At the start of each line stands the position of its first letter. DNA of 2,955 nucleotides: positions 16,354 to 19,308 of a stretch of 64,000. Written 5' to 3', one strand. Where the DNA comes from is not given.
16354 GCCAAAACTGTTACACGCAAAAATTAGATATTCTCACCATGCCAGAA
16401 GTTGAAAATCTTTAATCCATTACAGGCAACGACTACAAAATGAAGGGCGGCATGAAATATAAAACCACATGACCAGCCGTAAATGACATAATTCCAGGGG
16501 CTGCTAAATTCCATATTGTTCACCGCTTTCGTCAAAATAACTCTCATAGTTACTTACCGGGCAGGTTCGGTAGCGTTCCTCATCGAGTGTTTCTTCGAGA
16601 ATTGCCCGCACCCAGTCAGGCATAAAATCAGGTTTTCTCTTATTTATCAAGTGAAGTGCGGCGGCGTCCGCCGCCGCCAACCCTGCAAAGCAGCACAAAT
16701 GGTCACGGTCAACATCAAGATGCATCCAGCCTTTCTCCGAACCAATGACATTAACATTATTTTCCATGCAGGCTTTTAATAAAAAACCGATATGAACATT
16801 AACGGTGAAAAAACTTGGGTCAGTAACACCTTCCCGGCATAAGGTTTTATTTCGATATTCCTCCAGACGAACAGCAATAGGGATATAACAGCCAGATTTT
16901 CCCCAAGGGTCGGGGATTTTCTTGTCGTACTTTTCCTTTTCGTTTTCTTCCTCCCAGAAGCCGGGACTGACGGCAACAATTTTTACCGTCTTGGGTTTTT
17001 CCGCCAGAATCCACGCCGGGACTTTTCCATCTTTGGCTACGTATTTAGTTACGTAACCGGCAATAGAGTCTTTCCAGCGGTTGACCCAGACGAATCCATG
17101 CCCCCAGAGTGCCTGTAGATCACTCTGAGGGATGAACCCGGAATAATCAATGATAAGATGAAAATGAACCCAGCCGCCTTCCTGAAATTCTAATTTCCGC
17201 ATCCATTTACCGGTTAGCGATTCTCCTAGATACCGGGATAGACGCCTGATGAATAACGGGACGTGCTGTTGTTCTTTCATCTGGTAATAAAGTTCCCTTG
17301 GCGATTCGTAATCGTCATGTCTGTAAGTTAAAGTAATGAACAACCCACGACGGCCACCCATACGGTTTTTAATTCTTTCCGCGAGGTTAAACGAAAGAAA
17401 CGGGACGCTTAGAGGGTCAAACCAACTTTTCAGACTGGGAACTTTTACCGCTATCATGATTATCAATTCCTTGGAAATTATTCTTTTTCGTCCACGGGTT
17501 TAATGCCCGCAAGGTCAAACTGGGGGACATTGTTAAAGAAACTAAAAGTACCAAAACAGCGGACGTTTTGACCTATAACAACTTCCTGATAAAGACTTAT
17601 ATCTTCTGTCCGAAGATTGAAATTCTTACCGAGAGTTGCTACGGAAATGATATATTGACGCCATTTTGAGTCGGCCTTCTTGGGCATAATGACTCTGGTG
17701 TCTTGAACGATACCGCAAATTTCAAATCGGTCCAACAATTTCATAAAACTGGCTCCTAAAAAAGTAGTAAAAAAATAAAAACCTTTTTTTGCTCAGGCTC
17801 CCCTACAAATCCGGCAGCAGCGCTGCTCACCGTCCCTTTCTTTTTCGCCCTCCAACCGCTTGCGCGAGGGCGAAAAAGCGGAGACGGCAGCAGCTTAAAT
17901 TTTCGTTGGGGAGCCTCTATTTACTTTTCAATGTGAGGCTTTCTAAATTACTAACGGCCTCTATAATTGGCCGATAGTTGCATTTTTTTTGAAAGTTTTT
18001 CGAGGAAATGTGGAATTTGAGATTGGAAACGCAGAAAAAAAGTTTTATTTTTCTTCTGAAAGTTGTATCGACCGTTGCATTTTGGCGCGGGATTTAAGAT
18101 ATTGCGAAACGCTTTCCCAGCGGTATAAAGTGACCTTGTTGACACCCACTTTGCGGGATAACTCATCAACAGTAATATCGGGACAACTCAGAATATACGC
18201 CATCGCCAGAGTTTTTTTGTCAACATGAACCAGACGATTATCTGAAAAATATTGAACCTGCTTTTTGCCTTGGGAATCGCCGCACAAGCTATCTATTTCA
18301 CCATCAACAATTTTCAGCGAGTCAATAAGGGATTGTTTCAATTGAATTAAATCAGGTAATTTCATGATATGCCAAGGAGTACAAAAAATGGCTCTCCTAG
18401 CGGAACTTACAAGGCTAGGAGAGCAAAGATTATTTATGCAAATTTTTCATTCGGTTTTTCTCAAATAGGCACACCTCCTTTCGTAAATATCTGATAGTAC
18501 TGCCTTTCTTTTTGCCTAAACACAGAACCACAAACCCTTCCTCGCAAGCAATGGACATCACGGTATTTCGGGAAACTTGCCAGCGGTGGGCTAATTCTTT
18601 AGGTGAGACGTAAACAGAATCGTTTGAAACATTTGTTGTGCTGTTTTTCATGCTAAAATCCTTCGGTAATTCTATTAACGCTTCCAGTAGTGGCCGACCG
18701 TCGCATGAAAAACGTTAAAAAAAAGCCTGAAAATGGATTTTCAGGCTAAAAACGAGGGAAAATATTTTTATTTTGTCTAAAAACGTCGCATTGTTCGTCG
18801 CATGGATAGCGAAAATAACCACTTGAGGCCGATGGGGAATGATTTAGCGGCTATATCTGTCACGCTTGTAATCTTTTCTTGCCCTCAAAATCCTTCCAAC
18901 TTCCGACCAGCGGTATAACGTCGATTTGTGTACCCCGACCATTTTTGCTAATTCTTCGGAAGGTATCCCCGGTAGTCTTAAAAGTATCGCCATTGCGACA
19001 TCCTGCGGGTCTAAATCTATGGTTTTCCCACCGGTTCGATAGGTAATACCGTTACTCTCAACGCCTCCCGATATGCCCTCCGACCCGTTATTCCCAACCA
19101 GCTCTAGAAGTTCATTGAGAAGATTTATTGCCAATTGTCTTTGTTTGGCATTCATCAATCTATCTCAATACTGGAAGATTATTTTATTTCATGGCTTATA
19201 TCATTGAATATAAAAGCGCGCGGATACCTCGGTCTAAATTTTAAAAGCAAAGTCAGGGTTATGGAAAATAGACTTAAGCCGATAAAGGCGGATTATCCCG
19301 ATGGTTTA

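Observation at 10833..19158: Apparently complete filamentous (inovirus-like) prophage with its own secretin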

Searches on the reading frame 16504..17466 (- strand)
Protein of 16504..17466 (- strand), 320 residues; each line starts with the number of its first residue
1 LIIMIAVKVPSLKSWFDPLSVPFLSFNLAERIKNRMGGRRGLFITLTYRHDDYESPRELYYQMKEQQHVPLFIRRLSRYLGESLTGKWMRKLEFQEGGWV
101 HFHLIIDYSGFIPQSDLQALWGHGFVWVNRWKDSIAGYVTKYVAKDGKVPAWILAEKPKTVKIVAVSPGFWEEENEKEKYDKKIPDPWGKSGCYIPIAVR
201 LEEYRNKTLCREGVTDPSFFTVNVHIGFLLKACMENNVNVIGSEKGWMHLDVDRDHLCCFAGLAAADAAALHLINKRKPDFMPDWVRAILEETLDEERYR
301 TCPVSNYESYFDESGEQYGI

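Call 4: search_protein_families(library=pfam, max_evalue=0.1, proteins=[window:16504-17466:-])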
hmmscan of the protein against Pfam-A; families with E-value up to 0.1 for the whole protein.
window:16504-17466:- (320 aa): 2 families
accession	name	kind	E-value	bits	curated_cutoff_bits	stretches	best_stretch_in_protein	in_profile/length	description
PF23343.2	REP_ORF2-G2P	-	2.1e-16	60.5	27.8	1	42-146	2-98/99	Replication-associated protein ORF2/G2P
PF20199.4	RepSA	-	0.03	13.9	34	0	82-108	201-227/438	Replication initiator protein, pSAM2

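Call 10: search_protein_families(library=phrogs, max_evalue=0.01, proteins=[window:16504-17466:-])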
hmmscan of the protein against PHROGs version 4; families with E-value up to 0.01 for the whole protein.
window:16504-17466:- (320 aa): 4 families
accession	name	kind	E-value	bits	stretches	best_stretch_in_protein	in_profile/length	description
phrog_3584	-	DNA, RNA and nucleotide metabolism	5.9e-09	36.7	1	38-145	66-179/265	replication initiation protein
phrog_2969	-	DNA, RNA and nucleotide metabolism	5.9e-07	29.8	1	34-151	148-267/346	replication initiation protein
phrog_942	-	DNA, RNA and nucleotide metabolism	3.3e-06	27.7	1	115-146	205-237/501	replication initiation protein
phrog_3419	-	DNA, RNA and nucleotide metabolism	0.0026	18.3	1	43-146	107-212/289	rolling circle DNA replication initiation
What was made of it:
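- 16504..17466 (-): HUH rolling-circle Rep (HFH and YVTKY motifs). PF23343 at 2e-16; phrog replication-initiation families (calls 4, 10).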

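Call 77: search_protein_families(library=ncbifam, max_evalue=0.001, proteins=[window:16504-17466:-])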
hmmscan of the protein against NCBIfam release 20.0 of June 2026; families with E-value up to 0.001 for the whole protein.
window:16504-17466:- (320 aa): 0 families

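Call 85: search_dna_similar(query=window:16504-17466:-, collection=phages, mode=protein, max_evalue=0.001, max_rows=12)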
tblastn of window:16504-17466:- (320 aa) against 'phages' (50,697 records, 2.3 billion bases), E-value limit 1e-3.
Records with a match: 18; places in all: 18; records where one place covers at least 80% of the query: 0.
Best place of each record, by identity: <60% 18.
By first word of the organism name: Microviridae 6; Dulem 6; bajarodmic 4; Bacteriophage 1; bajarodino 1.
By host as written in the record: - 7; Propithecus coquereli 5; Peromyscus fraterculus 2; Ciona robusta 2; Varecia variegata 1; Amphimedon queenslandica 1.
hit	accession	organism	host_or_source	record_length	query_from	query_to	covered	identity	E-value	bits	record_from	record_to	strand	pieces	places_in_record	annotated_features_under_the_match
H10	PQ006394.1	bajarodmic virus 287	Peromyscus fraterculus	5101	44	169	39%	32.8%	5e-4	48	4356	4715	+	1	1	replication initiator protein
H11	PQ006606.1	bajarodmic virus 19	Neotoma bryanti feces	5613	40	170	41%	30.3%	2e-4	49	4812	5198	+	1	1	replication initiator protein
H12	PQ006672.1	bajarodmic virus 19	Neotoma bryanti feces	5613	40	170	41%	30.3%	2e-4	49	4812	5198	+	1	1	replication initiator protein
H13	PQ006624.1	bajarodmic virus 474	Peromyscus fraterculus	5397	42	147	33%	35.2%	7e-6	53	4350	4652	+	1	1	replication initiator protein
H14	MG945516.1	Microviridae sp.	dog feces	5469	37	170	42%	27.5%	5e-6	54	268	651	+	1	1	similar to VP2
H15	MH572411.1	Microviridae sp.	Ciona robusta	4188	42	149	34%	33.0%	8e-6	53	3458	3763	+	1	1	replication initiator protein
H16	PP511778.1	Dulem virus 200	Propithecus coquereli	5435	38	170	42%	26.7%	5e-4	48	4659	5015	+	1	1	replication initiator protein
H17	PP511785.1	Dulem virus 200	Propithecus coquereli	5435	38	170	42%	26.7%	5e-4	48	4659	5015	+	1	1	replication initiator protein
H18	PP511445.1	Dulem virus 200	Propithecus coquereli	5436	38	170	42%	26.7%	5e-4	48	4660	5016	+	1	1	replication initiator protein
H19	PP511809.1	Dulem virus 200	Propithecus coquereli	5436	38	170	42%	26.7%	5e-4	48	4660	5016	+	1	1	replication initiator protein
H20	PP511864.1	Dulem virus 200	Varecia variegata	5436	38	170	42%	26.7%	5e-4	48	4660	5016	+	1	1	replication initiator protein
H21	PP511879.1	Dulem virus 200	Propithecus coquereli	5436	38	170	42%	26.7%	5e-4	48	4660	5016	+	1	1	replication initiator protein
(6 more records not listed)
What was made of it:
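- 16504..17466 (-): Weak tblastn matches to Microviridae Reps (call 85).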

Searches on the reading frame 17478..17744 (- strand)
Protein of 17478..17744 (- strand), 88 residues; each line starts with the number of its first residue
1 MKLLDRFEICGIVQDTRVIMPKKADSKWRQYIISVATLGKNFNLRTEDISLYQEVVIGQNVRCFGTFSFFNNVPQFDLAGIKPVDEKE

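Call 4: search_protein_families(library=pfam, max_evalue=0.1, proteins=[window:17478-17744:-])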
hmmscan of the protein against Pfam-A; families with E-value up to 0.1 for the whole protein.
window:17478-17744:- (88 aa): 0 families

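Call 10: search_protein_families(library=phrogs, max_evalue=0.01, proteins=[window:17478-17744:-])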
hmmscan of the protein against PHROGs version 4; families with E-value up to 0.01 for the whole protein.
window:17478-17744:- (88 aa): 0 families

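Call 75: search_solved_structures(query=A6, max_evalue=10, show_alignments=2)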
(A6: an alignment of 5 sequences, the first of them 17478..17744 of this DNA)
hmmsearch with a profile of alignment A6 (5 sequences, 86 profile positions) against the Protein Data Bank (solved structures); distinct sequences matched with E-value up to 10: 0.
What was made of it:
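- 17478..17744 (-): 88-aa protein in the gV (ssDNA-binding) position; function inferred from position only. No Pfam, PHROG or PDB hit (calls 4, 10, 75).
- Tried and rejected: A PDB profile search found nothing (call 75).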

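Call 83: predict_structure(protein=window:17478-17744:-)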
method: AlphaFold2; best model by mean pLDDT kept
length: 88 residues; sequences in the alignment: 1
mean_pLDDT: 42.0   pTM: 0.32
mean pLDDT of the five models: 42.0, 38.1, 37.0, 35.9, 34.2
residues with pLDDT >= 90: 0; 70-90: 0; 50-70: 17; < 50: 71
segments of 3 or more residues with pLDDT < 50: 1-10, 12-17, 23-29, 42-88
pLDDT, mean of each block of 10 residues (from residue 1): 36 49 46 53 46 33 38 37 39
secondary structure, 60 per line:
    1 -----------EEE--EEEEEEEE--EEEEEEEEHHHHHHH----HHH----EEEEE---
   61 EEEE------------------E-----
elements in order: E12-14 E17-24 E27-34 H35-41 E53-57 E61-64
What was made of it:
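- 17478..17744 (-): Single-sequence AF2 model unusable, pLDDT 42 (call 83).
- Tried and rejected: The single-sequence AlphaFold model was unusable at pLDDT 42 (call 83).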

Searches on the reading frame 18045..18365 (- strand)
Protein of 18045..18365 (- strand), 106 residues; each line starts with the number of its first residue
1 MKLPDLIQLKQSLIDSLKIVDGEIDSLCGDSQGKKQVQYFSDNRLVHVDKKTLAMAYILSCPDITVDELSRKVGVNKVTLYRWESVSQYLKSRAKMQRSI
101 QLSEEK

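Call 13: search_protein_families(library=pfam, max_evalue=0.05, proteins=[window:18045-18365:-])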
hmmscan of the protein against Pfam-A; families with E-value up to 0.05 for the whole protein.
window:18045-18365:- (106 aa): 3 families
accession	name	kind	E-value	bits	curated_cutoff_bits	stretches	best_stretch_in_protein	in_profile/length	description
PF13022.12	HTH_Tnp_1_2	-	1.7e-05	25.3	27.9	1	48-94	8-57/122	Helix-turn-helix of insertion element transposase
PF01527.26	HTH_Tnp_1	-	0.004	17.8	24.1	1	62-87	22-47/75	Transposase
PF01381.28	HTH_3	-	0.036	14.5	23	0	64-85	10-31/55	Helix-turn-helix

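Call 78: search_protein_families(library=padloc, max_evalue=0.001, proteins=[window:18045-18365:-])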
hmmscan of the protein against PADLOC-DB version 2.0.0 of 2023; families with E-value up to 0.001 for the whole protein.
window:18045-18365:- (106 aa): 0 families

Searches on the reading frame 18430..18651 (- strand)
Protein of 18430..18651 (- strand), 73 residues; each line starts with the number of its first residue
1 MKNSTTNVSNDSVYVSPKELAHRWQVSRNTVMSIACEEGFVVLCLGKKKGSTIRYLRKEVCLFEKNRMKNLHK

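Call 13: search_protein_families(library=pfam, max_evalue=0.05, proteins=[window:18430-18651:-])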
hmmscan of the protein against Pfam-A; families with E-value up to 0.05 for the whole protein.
window:18430-18651:- (73 aa): 1 family
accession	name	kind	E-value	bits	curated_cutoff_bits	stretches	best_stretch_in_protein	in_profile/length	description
PF12728.13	HTH_17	-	0.0039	17.9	27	1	14-60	1-43/51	Helix-turn-helix domain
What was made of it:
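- Checked: Three small HTH proteins lie at 18844-19158, 18430-18651 (HTH_17, excisionase-like) and 18045-18365 (call 13).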

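Call 77: search_protein_families(library=ncbifam, max_evalue=0.001, proteins=[window:18430-18651:-])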
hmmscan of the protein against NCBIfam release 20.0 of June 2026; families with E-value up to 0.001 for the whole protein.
window:18430-18651:- (73 aa): 0 families

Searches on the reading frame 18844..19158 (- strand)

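Call 13: search_protein_families(library=pfam, max_evalue=0.05, proteins=[window:18844-19158:-])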
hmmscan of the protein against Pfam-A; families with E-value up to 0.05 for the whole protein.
window:18844-19158:- (104 aa): 10 families
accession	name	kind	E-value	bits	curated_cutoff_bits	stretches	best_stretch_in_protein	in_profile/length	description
PF13384.12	HTH_23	-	3.4e-05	23.9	24.6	1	54-84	7-37/50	Homeodomain-like domain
PF00376.29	MerR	-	5.6e-05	23.3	28.2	1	69-98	4-33/38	MerR family regulatory protein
PF12728.13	HTH_17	-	0.00029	21.5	27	1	68-93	5-30/51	Helix-turn-helix domain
PF13551.12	HTH_29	-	0.001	19.6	28.1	1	55-84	2-32/64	Winged helix-turn helix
PF01381.28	HTH_3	-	0.0031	18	23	1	64-84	9-29/55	Helix-turn-helix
PF05269.17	Phage_CII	-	0.0033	18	21.3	1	54-85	13-44/91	Bacteriophage CII protein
PF13022.12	HTH_Tnp_1_2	-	0.0044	17.6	27.9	1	67-86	29-48/122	Helix-turn-helix of insertion element transposase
PF20432.4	Xre-like-HTH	-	0.011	16.5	25.8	1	64-85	23-43/63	Antitoxin Xre-like helix-turn-helix domain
PF02796.21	HTH_7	-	0.014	16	23.8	1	50-83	7-40/45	Helix-turn-helix domain of resolvase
PF01047.28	MarR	-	0.021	15.1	24.6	1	52-84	5-37/59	MarR family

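Call 78: search_protein_families(library=padloc, max_evalue=0.001, proteins=[window:18844-19158:-])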
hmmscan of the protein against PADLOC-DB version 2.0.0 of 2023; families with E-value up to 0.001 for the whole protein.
window:18844-19158:- (104 aa): 1 family
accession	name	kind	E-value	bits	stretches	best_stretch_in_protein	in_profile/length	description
PDLC04133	mad1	-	0.00068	17.9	1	68-91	9-32/60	mads_1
